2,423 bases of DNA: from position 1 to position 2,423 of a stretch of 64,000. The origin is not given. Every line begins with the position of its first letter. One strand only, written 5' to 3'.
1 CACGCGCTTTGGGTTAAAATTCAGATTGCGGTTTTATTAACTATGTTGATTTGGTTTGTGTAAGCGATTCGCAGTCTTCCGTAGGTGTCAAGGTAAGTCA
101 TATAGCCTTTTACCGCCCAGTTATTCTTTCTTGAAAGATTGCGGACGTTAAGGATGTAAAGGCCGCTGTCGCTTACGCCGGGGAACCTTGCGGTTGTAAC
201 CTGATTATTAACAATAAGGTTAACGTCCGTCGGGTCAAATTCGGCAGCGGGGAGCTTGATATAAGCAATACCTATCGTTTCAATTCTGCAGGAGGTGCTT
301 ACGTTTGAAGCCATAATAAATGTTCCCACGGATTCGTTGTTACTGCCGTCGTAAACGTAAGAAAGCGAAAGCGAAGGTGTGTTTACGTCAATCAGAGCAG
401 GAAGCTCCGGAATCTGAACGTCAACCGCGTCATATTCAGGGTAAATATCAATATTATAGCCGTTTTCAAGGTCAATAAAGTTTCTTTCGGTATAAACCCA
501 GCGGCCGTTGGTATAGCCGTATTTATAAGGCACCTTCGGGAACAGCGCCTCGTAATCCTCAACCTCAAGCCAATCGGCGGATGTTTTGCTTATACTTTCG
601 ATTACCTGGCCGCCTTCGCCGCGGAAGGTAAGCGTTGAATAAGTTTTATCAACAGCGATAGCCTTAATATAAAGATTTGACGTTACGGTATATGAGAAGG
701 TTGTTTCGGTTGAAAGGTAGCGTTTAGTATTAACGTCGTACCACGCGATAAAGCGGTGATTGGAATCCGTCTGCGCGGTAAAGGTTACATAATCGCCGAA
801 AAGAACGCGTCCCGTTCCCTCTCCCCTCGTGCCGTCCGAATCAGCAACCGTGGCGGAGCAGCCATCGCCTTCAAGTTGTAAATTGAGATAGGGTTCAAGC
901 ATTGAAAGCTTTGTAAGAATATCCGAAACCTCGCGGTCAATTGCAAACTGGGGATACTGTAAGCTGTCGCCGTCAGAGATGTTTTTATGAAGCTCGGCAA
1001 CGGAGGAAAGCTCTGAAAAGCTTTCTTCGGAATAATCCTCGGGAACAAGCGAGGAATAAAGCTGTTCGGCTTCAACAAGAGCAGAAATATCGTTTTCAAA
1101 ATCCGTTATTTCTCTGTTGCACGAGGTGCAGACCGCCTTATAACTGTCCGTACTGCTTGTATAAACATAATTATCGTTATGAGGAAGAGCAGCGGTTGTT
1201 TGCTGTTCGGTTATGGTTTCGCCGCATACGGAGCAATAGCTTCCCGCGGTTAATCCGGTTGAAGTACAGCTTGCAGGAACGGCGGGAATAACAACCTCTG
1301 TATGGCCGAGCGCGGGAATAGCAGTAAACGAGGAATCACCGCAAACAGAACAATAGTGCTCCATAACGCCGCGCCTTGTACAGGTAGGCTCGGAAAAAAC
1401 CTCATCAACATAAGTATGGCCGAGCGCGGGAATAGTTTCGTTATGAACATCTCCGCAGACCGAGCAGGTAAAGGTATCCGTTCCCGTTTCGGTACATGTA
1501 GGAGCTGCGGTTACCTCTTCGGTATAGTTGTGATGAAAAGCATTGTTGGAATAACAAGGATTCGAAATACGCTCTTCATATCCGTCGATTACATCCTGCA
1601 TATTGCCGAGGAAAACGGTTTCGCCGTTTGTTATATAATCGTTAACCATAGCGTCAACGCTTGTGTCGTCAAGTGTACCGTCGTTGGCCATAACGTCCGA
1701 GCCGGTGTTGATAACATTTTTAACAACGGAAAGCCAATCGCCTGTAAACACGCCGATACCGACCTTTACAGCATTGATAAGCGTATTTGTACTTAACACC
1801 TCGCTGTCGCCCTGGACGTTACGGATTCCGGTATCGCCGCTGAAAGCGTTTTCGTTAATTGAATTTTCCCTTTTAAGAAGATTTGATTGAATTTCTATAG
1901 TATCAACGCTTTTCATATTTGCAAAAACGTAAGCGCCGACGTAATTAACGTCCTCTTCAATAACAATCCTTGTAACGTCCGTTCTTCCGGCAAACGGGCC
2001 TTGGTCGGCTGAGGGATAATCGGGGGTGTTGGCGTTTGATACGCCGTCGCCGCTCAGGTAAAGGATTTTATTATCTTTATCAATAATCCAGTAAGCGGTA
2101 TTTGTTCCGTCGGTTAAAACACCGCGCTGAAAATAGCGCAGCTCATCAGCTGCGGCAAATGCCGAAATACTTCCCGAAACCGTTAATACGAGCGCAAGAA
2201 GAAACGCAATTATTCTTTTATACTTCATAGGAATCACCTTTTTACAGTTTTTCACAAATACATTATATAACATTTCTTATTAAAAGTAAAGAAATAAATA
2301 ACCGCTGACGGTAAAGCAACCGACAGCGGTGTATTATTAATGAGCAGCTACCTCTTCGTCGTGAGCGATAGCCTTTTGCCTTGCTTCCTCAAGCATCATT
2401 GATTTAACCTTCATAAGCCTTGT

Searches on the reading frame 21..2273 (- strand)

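Call 24: search_protein_families(library=pfam, proteins=[window:21-2273:-], max_evalue=0.00001)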
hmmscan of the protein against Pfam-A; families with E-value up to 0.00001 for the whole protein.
window:21-2273:- (750 aa): 1 family
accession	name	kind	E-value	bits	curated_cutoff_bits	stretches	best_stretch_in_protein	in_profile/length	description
PF13306.12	LRR_5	-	1.1e-06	29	27.7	0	94-154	8-62/127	BspA type Leucine rich repeat region (6 copies)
